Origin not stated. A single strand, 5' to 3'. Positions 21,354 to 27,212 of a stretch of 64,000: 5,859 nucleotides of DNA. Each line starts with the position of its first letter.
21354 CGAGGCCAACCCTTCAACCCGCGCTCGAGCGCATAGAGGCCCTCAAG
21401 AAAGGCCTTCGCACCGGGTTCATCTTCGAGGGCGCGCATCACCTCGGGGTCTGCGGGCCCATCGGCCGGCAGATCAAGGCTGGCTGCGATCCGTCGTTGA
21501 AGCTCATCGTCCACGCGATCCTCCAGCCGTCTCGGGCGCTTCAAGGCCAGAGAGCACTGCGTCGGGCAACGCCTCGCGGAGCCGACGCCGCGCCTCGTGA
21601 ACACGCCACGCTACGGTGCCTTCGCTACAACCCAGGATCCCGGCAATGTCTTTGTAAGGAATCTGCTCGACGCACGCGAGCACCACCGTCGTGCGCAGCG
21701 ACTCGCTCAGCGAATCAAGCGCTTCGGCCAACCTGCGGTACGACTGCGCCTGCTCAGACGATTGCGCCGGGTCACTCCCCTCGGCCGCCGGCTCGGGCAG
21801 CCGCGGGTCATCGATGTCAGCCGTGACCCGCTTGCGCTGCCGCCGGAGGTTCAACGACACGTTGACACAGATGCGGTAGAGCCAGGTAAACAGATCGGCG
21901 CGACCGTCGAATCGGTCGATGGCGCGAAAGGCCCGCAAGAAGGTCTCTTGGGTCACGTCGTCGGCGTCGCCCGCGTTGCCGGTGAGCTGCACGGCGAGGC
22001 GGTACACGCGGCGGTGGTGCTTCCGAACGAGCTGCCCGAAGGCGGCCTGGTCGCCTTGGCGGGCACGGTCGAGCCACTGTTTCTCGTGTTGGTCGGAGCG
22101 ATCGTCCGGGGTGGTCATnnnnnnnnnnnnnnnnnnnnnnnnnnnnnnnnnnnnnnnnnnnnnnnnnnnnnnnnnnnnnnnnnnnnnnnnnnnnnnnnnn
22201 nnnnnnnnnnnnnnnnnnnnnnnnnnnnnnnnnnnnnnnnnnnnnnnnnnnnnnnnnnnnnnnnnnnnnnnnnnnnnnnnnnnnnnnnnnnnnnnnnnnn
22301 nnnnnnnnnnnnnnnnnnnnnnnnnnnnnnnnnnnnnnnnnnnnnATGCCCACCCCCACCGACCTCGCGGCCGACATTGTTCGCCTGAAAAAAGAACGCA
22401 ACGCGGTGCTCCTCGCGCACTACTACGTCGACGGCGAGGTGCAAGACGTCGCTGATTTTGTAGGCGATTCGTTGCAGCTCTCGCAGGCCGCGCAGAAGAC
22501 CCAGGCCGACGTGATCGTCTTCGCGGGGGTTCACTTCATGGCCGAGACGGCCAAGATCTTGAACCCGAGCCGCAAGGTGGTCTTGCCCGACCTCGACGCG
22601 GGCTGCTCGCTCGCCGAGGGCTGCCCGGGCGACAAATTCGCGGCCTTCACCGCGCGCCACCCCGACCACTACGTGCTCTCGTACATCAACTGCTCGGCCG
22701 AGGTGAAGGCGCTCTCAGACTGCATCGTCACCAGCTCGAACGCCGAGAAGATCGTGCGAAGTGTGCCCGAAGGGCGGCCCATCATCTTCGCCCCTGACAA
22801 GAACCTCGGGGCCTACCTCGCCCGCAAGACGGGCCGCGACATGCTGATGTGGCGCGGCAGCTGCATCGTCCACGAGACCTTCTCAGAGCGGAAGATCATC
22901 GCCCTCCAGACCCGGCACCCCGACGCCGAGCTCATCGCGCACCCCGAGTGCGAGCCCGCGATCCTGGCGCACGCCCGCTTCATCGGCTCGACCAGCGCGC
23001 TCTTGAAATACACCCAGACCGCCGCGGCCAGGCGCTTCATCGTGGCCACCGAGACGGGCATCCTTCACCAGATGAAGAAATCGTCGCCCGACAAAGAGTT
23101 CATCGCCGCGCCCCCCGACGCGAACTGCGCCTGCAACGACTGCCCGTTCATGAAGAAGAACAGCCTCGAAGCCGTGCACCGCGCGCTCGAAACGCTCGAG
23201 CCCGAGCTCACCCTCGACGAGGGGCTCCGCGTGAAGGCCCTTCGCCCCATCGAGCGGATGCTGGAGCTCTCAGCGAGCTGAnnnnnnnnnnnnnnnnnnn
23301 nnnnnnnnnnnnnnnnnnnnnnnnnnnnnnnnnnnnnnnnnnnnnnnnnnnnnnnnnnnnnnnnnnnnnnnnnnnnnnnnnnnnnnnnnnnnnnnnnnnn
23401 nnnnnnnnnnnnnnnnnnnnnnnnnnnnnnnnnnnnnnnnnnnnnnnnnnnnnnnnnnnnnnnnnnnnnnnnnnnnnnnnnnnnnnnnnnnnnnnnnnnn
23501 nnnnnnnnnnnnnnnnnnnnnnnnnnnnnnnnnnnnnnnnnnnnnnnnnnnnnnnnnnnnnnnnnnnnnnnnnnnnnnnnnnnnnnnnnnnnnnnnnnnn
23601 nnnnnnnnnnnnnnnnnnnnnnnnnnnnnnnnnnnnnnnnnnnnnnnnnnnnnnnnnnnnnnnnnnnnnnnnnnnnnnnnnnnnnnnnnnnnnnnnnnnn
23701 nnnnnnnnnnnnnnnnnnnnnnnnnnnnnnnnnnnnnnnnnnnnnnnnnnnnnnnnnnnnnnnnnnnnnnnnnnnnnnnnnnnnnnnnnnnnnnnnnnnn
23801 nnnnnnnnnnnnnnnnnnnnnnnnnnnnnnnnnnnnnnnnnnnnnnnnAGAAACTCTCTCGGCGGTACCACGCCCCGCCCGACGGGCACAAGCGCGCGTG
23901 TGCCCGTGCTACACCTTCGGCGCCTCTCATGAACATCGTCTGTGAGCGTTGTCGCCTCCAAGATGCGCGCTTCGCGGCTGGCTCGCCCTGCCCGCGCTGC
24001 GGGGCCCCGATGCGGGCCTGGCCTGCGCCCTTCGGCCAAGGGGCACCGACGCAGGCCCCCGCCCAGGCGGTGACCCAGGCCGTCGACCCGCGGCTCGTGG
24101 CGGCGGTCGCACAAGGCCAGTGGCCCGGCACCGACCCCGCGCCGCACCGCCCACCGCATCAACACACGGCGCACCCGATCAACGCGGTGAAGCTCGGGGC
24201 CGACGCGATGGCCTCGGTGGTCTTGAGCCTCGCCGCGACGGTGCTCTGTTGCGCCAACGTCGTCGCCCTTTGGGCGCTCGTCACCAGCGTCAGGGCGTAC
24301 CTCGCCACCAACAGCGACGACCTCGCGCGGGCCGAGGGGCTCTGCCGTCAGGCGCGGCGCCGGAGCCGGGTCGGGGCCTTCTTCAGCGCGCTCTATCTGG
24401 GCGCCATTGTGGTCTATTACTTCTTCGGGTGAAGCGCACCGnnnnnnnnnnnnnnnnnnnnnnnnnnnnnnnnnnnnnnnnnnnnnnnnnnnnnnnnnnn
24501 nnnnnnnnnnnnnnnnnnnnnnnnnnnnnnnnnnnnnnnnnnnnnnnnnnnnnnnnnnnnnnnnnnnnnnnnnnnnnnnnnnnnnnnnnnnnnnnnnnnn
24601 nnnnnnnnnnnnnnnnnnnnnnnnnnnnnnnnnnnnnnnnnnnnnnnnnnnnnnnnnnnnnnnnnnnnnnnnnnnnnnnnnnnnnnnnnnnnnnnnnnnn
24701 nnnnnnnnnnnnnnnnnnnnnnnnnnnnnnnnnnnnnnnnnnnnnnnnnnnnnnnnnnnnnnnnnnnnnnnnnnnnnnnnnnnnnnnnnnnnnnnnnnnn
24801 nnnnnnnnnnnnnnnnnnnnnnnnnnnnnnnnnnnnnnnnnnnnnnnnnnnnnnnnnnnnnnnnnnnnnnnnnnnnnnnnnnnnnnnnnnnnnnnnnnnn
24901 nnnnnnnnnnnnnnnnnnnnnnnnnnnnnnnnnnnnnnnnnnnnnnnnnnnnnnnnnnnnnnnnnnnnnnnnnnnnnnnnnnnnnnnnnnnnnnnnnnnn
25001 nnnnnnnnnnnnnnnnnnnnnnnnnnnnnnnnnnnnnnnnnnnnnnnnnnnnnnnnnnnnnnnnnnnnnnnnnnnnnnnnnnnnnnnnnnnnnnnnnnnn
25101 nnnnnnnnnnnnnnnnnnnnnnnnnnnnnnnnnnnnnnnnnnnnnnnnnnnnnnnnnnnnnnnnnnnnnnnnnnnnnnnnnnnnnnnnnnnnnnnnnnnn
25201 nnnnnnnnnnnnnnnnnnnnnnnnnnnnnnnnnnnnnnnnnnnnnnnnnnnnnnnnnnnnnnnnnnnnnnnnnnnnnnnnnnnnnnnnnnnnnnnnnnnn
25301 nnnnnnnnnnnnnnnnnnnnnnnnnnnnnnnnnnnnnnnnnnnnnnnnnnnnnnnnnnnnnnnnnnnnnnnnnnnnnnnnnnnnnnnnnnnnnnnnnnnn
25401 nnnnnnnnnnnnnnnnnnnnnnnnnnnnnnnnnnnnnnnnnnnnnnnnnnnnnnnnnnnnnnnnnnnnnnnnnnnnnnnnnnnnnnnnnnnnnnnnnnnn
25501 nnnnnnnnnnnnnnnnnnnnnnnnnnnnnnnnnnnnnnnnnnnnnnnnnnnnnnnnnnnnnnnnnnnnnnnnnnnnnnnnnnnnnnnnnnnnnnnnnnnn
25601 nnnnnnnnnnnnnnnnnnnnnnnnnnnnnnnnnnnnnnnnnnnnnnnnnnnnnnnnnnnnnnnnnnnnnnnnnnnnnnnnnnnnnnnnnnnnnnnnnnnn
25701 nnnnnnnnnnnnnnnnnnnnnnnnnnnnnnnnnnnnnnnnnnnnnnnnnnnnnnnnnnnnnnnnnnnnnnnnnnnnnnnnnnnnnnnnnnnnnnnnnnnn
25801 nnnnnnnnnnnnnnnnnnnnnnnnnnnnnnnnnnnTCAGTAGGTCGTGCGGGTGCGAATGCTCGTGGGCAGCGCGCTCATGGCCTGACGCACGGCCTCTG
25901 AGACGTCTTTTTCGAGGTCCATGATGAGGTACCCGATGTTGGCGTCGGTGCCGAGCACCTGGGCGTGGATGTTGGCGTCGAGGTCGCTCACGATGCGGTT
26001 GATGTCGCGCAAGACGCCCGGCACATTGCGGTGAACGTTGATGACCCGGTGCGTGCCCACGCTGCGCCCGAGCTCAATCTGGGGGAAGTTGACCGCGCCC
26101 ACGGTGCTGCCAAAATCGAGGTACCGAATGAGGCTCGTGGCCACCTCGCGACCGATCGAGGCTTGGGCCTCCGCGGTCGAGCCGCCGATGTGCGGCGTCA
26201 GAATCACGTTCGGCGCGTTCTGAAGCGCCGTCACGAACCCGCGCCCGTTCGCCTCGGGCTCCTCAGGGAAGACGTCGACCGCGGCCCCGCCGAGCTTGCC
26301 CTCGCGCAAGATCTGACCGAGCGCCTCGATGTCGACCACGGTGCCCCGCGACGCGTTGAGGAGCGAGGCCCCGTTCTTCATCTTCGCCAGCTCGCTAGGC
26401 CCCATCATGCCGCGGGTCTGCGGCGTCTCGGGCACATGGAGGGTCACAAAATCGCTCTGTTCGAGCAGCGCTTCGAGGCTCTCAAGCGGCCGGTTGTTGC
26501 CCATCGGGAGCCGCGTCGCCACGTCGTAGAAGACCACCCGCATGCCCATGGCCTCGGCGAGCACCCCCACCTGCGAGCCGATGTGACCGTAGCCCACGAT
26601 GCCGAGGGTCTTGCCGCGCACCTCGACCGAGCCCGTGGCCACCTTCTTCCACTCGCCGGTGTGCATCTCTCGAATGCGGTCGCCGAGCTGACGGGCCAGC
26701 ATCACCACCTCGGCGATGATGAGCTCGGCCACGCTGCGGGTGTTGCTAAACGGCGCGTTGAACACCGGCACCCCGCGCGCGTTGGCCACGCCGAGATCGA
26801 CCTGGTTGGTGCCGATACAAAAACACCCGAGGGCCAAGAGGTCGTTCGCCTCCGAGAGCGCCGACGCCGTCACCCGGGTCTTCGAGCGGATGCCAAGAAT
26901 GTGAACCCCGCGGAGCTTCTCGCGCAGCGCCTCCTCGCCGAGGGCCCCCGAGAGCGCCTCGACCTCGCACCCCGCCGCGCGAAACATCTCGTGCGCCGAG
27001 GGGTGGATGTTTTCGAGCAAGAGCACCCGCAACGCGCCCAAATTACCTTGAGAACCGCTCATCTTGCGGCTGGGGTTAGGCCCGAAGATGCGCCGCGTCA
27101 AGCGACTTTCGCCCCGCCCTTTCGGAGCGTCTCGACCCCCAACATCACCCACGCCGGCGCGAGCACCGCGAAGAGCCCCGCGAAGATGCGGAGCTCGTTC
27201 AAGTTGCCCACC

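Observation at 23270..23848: Orphan tandem-BMC-domain (BMC-T) shell-protein gene next to nadA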

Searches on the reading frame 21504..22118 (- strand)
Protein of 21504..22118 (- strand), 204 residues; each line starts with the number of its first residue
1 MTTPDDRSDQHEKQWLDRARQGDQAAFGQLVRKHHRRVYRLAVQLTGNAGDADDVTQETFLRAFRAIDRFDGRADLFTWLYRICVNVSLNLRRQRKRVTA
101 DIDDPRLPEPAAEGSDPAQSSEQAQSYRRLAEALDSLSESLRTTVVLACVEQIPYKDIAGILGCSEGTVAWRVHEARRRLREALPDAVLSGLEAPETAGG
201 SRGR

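Call 46: search_protein_families(library=pfam, proteins=[window:21504-22118:-], max_evalue=0.01)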
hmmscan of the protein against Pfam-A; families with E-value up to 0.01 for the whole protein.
window:21504-22118:- (204 aa): 7 families
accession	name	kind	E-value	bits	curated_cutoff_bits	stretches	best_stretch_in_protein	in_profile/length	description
PF04542.20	Sigma70_r2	-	3.7e-20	71.9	24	1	30-97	1-70/71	Sigma-70 region 2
PF08281.18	Sigma70_r4_2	-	8.3e-12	45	25.7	1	128-180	2-54/54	Sigma-70, region 4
PF07638.17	Sigma70_ECF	-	9.5e-08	32.6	21.1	1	14-184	6-183/185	ECF sigma factor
PF04545.22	Sigma70_r4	-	2.6e-07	30.5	24.1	1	133-182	1-50/50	Sigma-70, region 4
PF13384.12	HTH_23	-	0.00027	21.1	24.6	1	137-170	2-35/50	Homeodomain-like domain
PF22029.2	PhyR_sigma2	-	0.00054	20.4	27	1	40-83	10-53/55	Sigma2 domain of PhyR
PF13542.12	HTH_Tnp_ISL3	-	0.0038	17.1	27.4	1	137-169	12-43/51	Helix-turn-helix domain of transposase family ISL3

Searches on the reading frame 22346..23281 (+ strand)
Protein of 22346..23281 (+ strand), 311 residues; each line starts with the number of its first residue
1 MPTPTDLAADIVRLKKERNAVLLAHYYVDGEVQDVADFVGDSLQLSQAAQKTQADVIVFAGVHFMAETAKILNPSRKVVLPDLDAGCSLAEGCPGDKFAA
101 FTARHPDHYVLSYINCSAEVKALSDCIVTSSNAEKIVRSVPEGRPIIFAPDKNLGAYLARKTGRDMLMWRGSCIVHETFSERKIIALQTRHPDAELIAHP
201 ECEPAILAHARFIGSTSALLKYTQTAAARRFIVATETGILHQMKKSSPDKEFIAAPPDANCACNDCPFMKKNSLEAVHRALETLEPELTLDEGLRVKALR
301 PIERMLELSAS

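Call 46: search_protein_families(library=pfam, proteins=[window:22346-23281:+], max_evalue=0.01)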
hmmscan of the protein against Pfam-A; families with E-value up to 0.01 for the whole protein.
window:22346-23281:+ (311 aa): 2 families
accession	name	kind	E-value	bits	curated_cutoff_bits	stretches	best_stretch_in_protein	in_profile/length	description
PF02445.21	NadA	-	1.4e-119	399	27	1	10-307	2-295/295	Quinolinate synthetase A protein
PF24270.1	HTH_Cmi2_C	-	0.006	17.3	27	0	5-58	30-82/125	Cmi2, C-terminal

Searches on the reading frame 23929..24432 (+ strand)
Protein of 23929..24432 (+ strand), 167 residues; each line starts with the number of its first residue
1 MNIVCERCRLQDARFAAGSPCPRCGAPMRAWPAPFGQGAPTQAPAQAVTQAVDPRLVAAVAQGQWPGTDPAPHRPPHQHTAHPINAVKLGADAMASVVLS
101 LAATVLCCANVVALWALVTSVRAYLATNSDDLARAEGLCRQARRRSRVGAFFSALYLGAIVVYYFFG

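Call 46: search_protein_families(library=pfam, proteins=[window:23929-24432:+], max_evalue=0.01)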
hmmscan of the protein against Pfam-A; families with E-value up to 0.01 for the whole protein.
window:23929-24432:+ (167 aa): 1 family
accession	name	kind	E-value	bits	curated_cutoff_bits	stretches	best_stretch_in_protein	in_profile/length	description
PF04505.17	CD225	-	7.9e-05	23.1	27.1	1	97-155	6-63/68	Interferon-induced transmembrane protein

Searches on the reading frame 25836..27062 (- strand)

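Call 46: search_protein_families(library=pfam, proteins=[window:25836-27062:-], max_evalue=0.01)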
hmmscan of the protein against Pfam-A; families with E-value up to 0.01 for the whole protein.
window:25836-27062:- (408 aa): 4 families
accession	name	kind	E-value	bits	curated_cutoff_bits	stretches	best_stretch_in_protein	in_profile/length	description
PF02826.25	2-Hacid_dh_C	-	5.9e-50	169.5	25.1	1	118-293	3-178/178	D-isomer specific 2-hydroxyacid dehydrogenase, NAD binding domain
PF00389.36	2-Hacid_dh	-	1.3e-29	103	24.6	1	13-325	1-134/134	D-isomer specific 2-hydroxyacid dehydrogenase, catalytic domain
PF22629.2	ACT_AHAS_ss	-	3.7e-09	37.1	27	1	343-401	4-65/67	AHAS small subunit-like ACT domain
PF01842.31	ACT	-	0.0049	17.1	27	0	343-382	6-48/66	ACT domain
